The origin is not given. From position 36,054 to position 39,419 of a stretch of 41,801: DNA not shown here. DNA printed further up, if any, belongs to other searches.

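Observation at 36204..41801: Two tandem giant surface proteins combining bacterial adhesin-type repeats with eukaryote-like Cys-rich repeats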

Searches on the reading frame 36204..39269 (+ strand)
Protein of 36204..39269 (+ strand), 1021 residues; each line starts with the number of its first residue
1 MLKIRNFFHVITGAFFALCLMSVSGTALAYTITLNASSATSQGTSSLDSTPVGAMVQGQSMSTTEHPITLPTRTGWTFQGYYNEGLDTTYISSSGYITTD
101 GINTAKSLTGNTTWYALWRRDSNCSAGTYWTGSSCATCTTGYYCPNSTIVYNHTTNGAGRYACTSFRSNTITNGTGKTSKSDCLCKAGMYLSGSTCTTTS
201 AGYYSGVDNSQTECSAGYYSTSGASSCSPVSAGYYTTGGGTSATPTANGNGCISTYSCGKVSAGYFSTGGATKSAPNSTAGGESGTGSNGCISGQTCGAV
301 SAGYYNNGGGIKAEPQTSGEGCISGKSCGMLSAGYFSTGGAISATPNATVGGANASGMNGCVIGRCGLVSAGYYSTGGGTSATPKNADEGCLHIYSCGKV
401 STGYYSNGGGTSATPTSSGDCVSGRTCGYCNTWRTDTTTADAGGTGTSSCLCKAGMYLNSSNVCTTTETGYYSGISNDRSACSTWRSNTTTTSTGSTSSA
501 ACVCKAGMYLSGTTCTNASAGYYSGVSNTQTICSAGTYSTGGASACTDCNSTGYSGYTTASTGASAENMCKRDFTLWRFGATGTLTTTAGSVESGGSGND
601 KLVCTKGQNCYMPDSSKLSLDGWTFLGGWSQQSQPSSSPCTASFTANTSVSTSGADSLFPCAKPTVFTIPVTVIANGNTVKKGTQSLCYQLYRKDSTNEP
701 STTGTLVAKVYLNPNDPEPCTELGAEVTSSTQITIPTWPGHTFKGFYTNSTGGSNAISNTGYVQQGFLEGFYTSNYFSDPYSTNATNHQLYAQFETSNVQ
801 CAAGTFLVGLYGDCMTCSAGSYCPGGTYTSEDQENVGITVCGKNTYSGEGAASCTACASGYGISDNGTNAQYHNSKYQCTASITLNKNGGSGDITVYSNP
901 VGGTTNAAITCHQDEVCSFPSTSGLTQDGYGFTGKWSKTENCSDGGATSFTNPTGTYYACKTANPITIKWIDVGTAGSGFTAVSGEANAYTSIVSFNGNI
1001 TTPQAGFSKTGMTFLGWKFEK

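Call 6: search_protein_families(library=pfam, proteins=[window:36204-39266:+], max_evalue=1)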
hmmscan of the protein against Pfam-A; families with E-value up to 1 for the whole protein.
window:36204-39266:+ (1021 aa): 1 family
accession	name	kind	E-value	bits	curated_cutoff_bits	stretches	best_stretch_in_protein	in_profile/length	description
PF09479.16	Flg_new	-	0.018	15.6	27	2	728-763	20-55/65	Listeria-Bacteroides repeat domain (List_Bact_rpt)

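Call 7: search_protein_families(library=ncbifam, proteins=[window:36204-39266:+], max_evalue=0.01)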
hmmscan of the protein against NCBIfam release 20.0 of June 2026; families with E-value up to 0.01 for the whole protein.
window:36204-39266:+ (1021 aa): 0 families

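Call 9: find_homologous_proteins(query=window:36204-39266:+)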
Query window:36204-39266:+ (1021 aa): 29 proteins with E <= 0.001 among 8000 candidates.
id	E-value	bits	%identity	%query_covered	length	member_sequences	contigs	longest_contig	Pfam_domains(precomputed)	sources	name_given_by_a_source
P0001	0.0e+0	2252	100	100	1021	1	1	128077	-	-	-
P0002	7.4e-113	397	38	45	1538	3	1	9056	PF09479.17,PF07699.20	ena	-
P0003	8.1e-59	218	45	20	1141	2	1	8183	-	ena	-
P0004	2.2e-53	200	53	14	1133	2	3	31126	-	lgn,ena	-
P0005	1.4e-47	181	37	34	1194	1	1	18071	-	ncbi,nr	ncbi:MAG: hypothetical protein J6S74_04040, partial [Alphaproteobacteria bacterium]|nr:hypothetical 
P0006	3.4e-31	126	36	39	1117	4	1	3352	-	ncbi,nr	ncbi:MAG: hypothetical protein II208_00635, partial [Alphaproteobacteria bacterium]|nr:hypothetical 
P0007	2.5e-25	107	47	9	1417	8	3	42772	PF09479.17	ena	-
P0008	2.1e-21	94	59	6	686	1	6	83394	PF07699.20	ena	-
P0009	1.3e-20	91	44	16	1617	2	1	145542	PF09479.17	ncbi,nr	ncbi:MAG: leucine-rich repeat protein [Alphaproteobacteria bacterium]|nr:leucine-rich repeat protein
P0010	4.4e-19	86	44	11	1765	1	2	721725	PF12662.14,PF09479.17,PF07699.20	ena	-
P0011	1.7e-18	84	34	26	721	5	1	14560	-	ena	-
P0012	6.9e-17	79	41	17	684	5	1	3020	PF07699.20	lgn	-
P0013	7.3e-14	69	46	15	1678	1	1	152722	PF07699.20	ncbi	-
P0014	5.9e-11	59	47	6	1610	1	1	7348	PF09479.17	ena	-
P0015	6.6e-10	56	47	6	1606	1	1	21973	PF09479.17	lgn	-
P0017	1.3e-9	55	36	32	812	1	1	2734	PF09479.17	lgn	-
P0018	1.3e-8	52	33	27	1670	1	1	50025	PF09479.17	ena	-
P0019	1.5e-8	51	26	50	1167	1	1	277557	PF09479.17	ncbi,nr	ncbi:MAG: InlB B-repeat-containing protein [Alphaproteobacteria bacterium]|nr:InlB B-repeat-containi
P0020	8.4e-8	49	36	15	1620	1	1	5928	PF09479.17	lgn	-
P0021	4.7e-7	47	30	45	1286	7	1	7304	PF27023.1,PF09479.17,PF07562.21,PF23091.3,PF00020.25,PF07699.20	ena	-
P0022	8.8e-7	46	35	15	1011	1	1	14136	PF09479.17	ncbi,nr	ncbi:MAG: InlB B-repeat-containing protein, partial [Alphaproteobacteria bacterium]|nr:InlB B-repeat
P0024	1.1e-4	39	30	34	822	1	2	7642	PF27023.1,PF09479.17,PF07562.21,PF23091.3,PF07699.20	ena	-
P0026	1.6e-4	38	35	17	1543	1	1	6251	PF09479.17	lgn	-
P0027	1.9e-4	38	43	16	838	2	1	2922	PF09479.17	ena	-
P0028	2.5e-4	38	64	5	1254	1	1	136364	PF07699.20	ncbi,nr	ncbi:MAG: hypothetical protein IKB05_00175, partial [Alphaproteobacteria bacterium]|nr:hypothetical 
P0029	3.8e-4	37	25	37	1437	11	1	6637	PF09479.17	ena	-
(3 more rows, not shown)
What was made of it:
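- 36204..39269 (+): Gene A, complete, 1021 aa; exported modular repeat protein. The closest relatives are unnamed or 'Alphaproteobacteria bacterium' MAG proteins (call 9).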

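Call 11: find_encoding_contigs(protein=window:36204-39269:+, flank=10000, max_places=4)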
Protein window:36204-39269:+ (1021 aa): no gene with exactly this product is on record in the collection.

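Call 19: search_protein_families(library=pfam, alignment_id=A1, max_evalue=0.001)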
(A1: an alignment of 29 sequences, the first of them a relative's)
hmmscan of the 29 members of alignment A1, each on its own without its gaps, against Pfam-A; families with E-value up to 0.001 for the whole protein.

A. member 1, P0001 (1021 aa): 0 families

B. families by the number of members that match (of 29 scanned): 10 families
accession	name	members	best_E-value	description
PF09479.16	Flg_new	16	7.6e-68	Listeria-Bacteroides repeat domain (List_Bact_rpt)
PF07699.19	Ephrin_rec_like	11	1.6e-46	Tyrosine-protein kinase ephrin type A/B receptor-like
PF23091.2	TNFR_ELAPOR1_6th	5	1.6e-17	ELAPOR1-like, TNF receptor-like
PF07562.20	NCD3G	2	2.1e-22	Nine Cysteines Domain of family 3 GPCR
PF00020.24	TNFR_c6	2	4.9e-06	TNFR/NGFR cysteine-rich region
PF12662.13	cEGF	1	4.5e-06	Complement Clr-like EGF-like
PF00754.31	F5_F8_type_C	1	2.9e-05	F5/8 type C domain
PF13306.12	LRR_5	1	7.3e-05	BspA type Leucine rich repeat region (6 copies)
PF14474.11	RTC4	1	0.00034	RTC4-like domain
PF22633.2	F5_F8_type_C_2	1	0.00051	NedA-like, galactose-binding domain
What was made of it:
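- On Ephrin_rec_like (PF07699): 11 of 29 homologues hit PF07699, best E 1.6e-46 (call 19).
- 11 of 29 homologues hit PF07699 (call 19). Homologues hit PF07699, PF00020, PF07562 and PF23091 (call 19).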

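Call 37: search_solved_structures(query=window:36204-39266:+, max_evalue=1, show_alignments=3)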
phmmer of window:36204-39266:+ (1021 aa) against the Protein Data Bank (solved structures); distinct sequences matched with E-value up to 1: 4.
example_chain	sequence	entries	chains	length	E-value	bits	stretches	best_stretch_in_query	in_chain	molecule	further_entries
2y5p_A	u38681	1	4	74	0.071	14.4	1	721-764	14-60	INTERNALIN B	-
9qr5_A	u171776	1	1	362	0.27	12.5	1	720-764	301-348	Internalin B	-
4pn6_A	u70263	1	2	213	0.57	11.4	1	887-970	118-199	M04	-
2ver_N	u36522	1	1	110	0.98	10.7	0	112-172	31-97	ARCINOEMBRYONIC ANTIGEN-RELATED CELL ADHESION MOLECULE 5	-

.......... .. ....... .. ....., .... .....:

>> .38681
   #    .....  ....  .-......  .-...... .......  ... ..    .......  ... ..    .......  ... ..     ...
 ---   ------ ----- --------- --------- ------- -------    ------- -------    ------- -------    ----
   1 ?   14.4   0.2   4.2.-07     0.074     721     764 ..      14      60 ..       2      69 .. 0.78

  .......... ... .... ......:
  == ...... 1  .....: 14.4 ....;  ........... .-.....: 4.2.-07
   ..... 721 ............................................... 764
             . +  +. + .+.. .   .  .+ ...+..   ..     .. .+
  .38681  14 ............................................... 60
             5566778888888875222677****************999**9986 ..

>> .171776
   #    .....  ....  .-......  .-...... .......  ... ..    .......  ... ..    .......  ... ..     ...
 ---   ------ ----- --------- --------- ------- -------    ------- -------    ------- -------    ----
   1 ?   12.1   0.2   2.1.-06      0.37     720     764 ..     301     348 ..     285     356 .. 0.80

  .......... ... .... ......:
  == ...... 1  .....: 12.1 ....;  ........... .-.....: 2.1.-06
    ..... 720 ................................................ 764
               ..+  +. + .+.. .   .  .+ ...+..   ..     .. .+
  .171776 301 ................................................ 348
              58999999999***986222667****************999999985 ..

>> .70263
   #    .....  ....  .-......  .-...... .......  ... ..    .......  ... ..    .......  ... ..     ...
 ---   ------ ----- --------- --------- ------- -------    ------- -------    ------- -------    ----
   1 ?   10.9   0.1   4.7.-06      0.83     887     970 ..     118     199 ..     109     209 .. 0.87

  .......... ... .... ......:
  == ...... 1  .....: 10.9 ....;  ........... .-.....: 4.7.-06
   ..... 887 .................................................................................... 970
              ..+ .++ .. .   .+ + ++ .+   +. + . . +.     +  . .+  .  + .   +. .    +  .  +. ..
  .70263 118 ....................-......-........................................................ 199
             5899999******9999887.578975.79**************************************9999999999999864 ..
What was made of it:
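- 37986..38594 (+): Two divergent Flg_new-like units of A (residues 595-651, marginal; residues 708-797, clear). Weak match to the InlB B-repeat 2y5p at 721-764, E 0.071 (call 37).
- On Flg_new / List_Bact_rpt (PF09479, TIGR02543): The sequence match to 2y5p is only E 0.071 (call 37).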

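Call 39: find_encoding_contigs(protein=P0004, flank=10000, max_places=3)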
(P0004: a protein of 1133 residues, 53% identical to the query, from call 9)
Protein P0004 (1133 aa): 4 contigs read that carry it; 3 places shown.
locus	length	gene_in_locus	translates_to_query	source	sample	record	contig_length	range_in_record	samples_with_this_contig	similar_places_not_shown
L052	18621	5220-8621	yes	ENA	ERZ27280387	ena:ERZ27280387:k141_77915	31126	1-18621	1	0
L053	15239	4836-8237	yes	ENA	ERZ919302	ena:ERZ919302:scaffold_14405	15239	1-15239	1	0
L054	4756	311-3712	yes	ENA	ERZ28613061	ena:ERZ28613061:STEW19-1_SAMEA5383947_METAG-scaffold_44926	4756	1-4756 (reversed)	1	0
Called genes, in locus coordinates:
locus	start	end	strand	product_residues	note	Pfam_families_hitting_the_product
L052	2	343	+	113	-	?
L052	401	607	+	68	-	PF01165:Ribosomal_S21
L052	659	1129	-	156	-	-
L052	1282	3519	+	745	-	PF00521:DNA_topoisoIV, PF03989:DNA_gyraseA_C (faint)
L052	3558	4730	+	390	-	PF04577:Glyco_transf_61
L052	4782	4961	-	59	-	PF00471:Ribosomal_L33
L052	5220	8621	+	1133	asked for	-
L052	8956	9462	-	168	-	-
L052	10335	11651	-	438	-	PF05265:DUF723 (faint), PF14311:DUF4379, PF22083:I-HmuI_NUMOD-like (weak)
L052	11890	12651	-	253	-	PF01048:PNP_UDP_1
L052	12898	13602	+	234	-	PF01643:Acyl-ACP_TE (faint), PF13279:4HBT_2 (faint), PF20791:Acyl-ACP_TE_C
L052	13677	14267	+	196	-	PF00440:TetR_N, PF09209:CecR_C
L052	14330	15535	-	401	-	-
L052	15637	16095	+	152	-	-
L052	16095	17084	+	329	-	-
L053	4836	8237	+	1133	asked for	-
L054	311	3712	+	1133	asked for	-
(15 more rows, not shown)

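Call 43: find_encoding_contigs(protein=P0002, flank=10000, max_places=3)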
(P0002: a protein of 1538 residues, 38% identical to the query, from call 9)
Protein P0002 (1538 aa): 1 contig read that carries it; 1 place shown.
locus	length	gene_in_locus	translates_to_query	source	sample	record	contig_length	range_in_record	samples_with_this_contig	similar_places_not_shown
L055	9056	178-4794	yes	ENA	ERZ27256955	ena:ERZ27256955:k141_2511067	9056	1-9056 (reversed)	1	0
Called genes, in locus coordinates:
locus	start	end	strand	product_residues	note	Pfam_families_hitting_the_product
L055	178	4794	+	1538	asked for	PF07699:Ephrin_rec_like (weak), PF09479:Flg_new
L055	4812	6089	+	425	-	PF01520:Amidase_3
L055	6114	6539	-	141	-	PF00550:PP-binding (weak)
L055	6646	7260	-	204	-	PF01386:Ribosomal_L25p, PF14693:Ribosomal_TL5_C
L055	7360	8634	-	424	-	-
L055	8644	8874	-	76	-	-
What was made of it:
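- P0002 lies next to an Amidase_3 gene (call 43).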
